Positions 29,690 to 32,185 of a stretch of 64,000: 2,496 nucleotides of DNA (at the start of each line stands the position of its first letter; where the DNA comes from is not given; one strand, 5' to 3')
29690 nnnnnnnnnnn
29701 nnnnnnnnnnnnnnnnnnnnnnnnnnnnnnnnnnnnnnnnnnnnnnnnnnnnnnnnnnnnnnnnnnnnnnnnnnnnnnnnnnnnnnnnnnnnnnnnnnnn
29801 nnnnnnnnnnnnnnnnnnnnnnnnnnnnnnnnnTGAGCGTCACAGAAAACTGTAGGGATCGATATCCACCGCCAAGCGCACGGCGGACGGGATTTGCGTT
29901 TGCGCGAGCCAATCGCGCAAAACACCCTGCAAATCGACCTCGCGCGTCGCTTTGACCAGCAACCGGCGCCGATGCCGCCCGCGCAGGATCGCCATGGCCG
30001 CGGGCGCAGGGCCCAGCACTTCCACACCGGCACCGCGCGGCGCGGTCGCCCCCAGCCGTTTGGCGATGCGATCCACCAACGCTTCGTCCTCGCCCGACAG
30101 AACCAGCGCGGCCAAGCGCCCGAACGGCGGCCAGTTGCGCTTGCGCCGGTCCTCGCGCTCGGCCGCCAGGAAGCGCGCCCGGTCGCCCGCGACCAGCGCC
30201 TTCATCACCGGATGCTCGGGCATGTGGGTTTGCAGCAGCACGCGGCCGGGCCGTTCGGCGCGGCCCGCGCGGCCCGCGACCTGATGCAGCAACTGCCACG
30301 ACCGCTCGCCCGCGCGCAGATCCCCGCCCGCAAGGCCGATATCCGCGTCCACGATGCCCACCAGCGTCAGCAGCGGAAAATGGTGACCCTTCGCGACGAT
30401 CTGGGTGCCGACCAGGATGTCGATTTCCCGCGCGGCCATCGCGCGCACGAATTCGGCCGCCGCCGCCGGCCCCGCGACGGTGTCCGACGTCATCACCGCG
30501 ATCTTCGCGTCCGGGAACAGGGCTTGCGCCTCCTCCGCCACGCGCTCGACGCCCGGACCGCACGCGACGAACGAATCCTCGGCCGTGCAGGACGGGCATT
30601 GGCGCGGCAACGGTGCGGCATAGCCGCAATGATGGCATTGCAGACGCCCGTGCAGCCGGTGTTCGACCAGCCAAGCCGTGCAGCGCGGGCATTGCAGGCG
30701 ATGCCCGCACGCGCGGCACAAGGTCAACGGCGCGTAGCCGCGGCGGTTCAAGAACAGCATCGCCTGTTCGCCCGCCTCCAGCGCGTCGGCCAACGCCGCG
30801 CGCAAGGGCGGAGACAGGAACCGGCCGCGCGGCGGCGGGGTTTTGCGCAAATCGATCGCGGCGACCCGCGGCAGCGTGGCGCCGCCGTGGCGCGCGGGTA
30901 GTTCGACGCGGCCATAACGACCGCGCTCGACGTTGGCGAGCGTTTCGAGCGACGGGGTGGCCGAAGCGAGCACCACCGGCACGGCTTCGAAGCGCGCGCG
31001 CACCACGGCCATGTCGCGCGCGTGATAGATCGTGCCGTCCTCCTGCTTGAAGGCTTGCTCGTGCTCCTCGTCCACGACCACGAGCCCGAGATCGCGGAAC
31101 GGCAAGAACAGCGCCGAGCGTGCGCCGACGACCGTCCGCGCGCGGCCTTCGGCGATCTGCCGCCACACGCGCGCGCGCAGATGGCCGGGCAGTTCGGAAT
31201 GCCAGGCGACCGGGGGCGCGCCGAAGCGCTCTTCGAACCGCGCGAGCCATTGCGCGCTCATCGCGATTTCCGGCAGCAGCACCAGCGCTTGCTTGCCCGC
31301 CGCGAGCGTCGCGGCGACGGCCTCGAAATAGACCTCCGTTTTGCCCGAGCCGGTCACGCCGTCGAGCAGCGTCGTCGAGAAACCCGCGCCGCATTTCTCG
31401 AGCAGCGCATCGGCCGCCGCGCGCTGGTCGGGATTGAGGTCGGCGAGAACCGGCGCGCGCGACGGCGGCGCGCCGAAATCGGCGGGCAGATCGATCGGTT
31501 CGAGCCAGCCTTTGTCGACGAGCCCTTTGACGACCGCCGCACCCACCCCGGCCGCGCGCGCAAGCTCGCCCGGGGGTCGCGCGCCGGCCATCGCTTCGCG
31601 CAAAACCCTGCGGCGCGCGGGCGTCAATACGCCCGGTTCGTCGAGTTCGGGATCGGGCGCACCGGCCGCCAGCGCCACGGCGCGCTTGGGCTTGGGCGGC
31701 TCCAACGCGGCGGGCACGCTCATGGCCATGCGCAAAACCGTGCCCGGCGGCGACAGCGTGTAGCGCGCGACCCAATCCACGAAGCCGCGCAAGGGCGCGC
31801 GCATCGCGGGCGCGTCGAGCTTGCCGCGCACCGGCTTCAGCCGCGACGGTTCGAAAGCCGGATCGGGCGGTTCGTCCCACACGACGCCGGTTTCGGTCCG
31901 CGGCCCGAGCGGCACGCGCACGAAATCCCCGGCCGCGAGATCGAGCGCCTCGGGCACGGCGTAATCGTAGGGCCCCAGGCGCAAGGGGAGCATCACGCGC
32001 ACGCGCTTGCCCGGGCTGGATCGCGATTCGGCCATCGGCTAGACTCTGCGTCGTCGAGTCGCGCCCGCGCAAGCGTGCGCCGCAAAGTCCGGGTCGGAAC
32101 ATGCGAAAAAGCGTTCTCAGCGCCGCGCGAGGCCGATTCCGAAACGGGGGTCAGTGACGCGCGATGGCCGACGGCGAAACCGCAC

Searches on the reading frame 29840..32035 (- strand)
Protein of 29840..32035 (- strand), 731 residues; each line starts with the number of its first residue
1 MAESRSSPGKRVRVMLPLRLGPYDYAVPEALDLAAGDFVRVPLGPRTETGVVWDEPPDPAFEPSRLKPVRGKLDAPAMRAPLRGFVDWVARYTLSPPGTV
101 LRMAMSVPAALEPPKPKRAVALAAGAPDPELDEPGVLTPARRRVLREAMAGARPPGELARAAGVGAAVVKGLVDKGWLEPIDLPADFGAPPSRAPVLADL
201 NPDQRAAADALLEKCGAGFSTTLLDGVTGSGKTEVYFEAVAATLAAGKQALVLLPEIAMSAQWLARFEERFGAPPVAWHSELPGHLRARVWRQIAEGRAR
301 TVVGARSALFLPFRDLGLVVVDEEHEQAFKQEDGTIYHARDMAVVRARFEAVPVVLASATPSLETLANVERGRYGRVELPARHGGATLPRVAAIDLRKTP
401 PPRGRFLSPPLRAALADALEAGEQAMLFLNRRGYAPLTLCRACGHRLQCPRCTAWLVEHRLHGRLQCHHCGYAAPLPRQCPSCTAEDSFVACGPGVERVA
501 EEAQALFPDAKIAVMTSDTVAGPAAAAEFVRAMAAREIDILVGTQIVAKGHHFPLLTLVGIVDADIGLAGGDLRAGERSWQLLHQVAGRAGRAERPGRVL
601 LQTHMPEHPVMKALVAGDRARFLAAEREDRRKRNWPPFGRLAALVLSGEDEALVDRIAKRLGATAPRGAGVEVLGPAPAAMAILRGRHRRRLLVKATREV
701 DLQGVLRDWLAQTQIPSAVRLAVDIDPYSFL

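Call 36: find_homologous_proteins(query=window:29840-32035:-, max_evalue=1e-100)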
Query window:29840-32035:- (731 aa): 7997 proteins with E <= 1e-100 among 8000 candidates; the best 120 are listed.
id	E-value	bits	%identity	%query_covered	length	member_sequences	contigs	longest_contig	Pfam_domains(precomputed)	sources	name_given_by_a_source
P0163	0.0e+0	1612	100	100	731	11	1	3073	PF17764.7,PF00270.36,PF00271.38,PF18319.8,PF18074.7,PF04851.22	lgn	-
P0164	0.0e+0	1433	89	100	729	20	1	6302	PF17764.7,PF00270.36,PF00271.38,PF18319.8,PF18074.7,PF04851.22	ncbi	-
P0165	0.0e+0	1397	87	100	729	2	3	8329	PF17764.7,PF00270.36,PF00271.38,PF18319.8,PF18074.7,PF04851.22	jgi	jgi:primosomal protein N' (replication factor Y)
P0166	0.0e+0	1371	84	100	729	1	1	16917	PF17764.7,PF00270.36,PF00271.38,PF18319.8,PF18074.7,PF04851.22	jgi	jgi:primosomal protein N' (replication factor Y) (superfamily II helicase)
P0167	0.0e+0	1362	84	100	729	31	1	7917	PF17764.7,PF00270.36,PF00271.38,PF18319.8,PF18074.7,PF04851.22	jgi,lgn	-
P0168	0.0e+0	1358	83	100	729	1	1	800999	PF17764.7,PF00270.36,PF00271.38,PF18319.8,PF18074.7,PF04851.22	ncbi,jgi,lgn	jgi:primosomal protein N' (replication factor Y)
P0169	0.0e+0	1357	83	100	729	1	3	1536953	PF17764.7,PF00270.36,PF00271.38,PF18319.8,PF18074.7,PF04851.22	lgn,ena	-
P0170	0.0e+0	1355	83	100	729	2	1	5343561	PF17764.7,PF00270.36,PF00271.38,PF18319.8,PF18074.7,PF04851.22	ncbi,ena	-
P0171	0.0e+0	1203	75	100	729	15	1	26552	PF17764.7,PF00270.36,PF00271.38,PF18319.8,PF18074.7,PF04851.22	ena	-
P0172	0.0e+0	1201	76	100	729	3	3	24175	PF17764.7,PF00270.36,PF00271.38,PF18319.8,PF18074.7,PF04851.22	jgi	jgi:primosomal protein N' (replication factor Y)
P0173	0.0e+0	1201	76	100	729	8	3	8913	PF17764.7,PF00270.36,PF00271.38,PF18319.8,PF18074.7,PF04851.22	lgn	-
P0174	0.0e+0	1186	74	100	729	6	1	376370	PF17764.7,PF00270.36,PF00271.38,PF18319.8,PF18074.7,PF04851.22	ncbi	-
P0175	0.0e+0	1160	74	99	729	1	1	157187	PF17764.7,PF00270.36,PF00271.38,PF18319.8,PF18074.7,PF04851.22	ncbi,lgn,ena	-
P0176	0.0e+0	1159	74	99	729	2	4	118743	PF17764.7,PF00270.36,PF00271.38,PF18319.8,PF18074.7,PF04851.22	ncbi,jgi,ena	jgi:primosomal protein N' (replication factor Y)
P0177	0.0e+0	1159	74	99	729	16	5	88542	PF17764.7,PF00270.36,PF00271.38,PF18319.8,PF18074.7,PF04851.22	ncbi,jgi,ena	ncbi:MAG: primosomal protein N' [Rhodospirillales bacterium]|jgi:primosomal protein N' (replication 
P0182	0.0e+0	1060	68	99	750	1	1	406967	PF17764.7,PF00270.36,PF00271.38,PF18319.8,PF18074.7,PF04851.22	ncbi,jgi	jgi:primosomal protein N' (replication factor Y)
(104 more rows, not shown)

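Call 37: find_encoding_contigs(protein=P0174, flank=6000, max_places=1)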
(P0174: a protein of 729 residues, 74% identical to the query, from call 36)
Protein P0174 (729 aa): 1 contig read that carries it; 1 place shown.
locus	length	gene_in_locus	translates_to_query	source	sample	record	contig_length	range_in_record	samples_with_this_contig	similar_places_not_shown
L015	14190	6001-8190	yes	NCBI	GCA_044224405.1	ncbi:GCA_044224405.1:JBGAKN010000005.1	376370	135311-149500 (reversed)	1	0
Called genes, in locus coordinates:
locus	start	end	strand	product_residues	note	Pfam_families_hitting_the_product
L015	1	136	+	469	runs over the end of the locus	PF00890:FAD_binding_2, PF07992:Pyr_redox_2, PF12831:FAD_oxidored, PF13450:NAD_binding_8 (weak), PF13738:Pyr_redox_3 (weak), PF00070:Pyr_redox, PF02852:Pyr_redox_dim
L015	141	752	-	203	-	PF13649:Methyltransf_25 (weak)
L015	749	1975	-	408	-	PF00155:Aminotran_1_2, PF12897:Asp_aminotransf (weak)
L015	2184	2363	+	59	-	-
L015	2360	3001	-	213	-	PF02798:GST_N, PF13409:GST_N_2, PF13417:GST_N_3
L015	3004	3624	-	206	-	PF06055:ExoD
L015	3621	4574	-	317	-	PF02899:Phage_int_SAM_1, PF00589:Phage_integrase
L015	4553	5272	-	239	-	PF04340:DUF484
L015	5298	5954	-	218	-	PF00923:TAL_FSA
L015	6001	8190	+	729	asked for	PF17764:PriA_3primeBD, PF00270:DEAD, PF04851:ResIII, PF00271:Helicase_C (faint), PF18319:Zn_ribbon_PriA, PF18074:PriA_C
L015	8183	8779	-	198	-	PF00440:TetR_N, PF16925:TetR_C_13, PF21993:TetR_C_13_2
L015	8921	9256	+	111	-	-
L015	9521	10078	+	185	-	PF00213:OSCP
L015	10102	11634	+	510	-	PF02874:ATP-synt_ab_N, PF00006:ATP-synt_ab, PF00306:ATP-synt_ab_C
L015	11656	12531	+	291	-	PF00231:ATP-synt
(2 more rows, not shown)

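Call 38: find_encoding_contigs(protein=P0182, flank=6000, max_places=1)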
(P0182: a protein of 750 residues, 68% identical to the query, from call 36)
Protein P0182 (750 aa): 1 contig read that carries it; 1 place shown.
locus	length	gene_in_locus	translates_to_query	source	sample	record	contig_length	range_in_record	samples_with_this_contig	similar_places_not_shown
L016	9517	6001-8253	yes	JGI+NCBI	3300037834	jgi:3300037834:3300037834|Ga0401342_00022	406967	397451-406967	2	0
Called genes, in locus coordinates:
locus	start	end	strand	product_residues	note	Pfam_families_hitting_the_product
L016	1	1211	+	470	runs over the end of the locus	PF00890:FAD_binding_2, PF01134:GIDA (faint), PF07992:Pyr_redox_2, PF12831:FAD_oxidored, PF13450:NAD_binding_8 (weak), PF13738:Pyr_redox_3, PF00070:Pyr_redox, PF02852:Pyr_redox_dim, +1 more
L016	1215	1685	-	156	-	-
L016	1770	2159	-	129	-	PF07681:DoxX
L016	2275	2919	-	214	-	PF02798:GST_N, PF13417:GST_N_3, PF13409:GST_N_2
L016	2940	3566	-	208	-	PF06055:ExoD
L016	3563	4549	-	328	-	PF02899:Phage_int_SAM_1, PF00589:Phage_integrase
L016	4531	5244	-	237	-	PF04340:DUF484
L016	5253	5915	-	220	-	PF00923:TAL_FSA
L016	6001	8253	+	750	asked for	PF17764:PriA_3primeBD, PF00270:DEAD, PF04851:ResIII, PF00271:Helicase_C (faint), PF18319:Zn_ribbon_PriA (weak), PF18074:PriA_C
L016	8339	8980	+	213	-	PF00213:OSCP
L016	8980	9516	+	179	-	?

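Call 39: find_encoding_contigs(protein=P0177, flank=6000, max_places=1)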
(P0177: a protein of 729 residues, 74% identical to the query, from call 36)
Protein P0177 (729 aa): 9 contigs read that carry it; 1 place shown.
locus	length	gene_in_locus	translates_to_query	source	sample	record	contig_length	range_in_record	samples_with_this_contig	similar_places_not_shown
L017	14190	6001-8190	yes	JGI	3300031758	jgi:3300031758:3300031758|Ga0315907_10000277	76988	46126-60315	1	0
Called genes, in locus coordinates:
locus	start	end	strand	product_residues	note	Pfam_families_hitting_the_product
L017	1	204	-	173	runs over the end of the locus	PF04290:DctQ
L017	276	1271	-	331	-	PF03480:DctP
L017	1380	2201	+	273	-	PF00392:GntR, PF07729:FCD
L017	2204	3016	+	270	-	PF01073:3Beta_HSD, PF01370:Epimerase, PF13460:NAD_binding_10 (weak), PF16363:GDP_Man_Dehyd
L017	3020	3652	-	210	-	PF02798:GST_N, PF13417:GST_N_3, PF13409:GST_N_2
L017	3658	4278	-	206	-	PF06055:ExoD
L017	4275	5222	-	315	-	PF02899:Phage_int_SAM_1, PF00589:Phage_integrase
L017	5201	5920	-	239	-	PF04340:DUF484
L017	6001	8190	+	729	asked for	PF17764:PriA_3primeBD, PF00270:DEAD, PF04851:ResIII, PF00271:Helicase_C (faint), PF18319:Zn_ribbon_PriA, PF18074:PriA_C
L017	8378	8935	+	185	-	PF00213:OSCP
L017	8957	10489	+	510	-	PF02874:ATP-synt_ab_N, PF00006:ATP-synt_ab, PF00306:ATP-synt_ab_C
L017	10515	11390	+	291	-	PF00231:ATP-synt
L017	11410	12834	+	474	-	PF02874:ATP-synt_ab_N, PF00006:ATP-synt_ab, PF22919:ATP-synt_VA_C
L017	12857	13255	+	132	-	PF02823:ATP-synt_DE_N, PF27469:ATP_synt_eps_C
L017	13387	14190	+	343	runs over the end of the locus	PF00015:MCPsignal, PF02743:dCache_1 (weak)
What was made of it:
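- Outgroups with PriA 68-76% identical have priA directly next to atpH, or an unrelated TetR gene there (calls 37-39).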
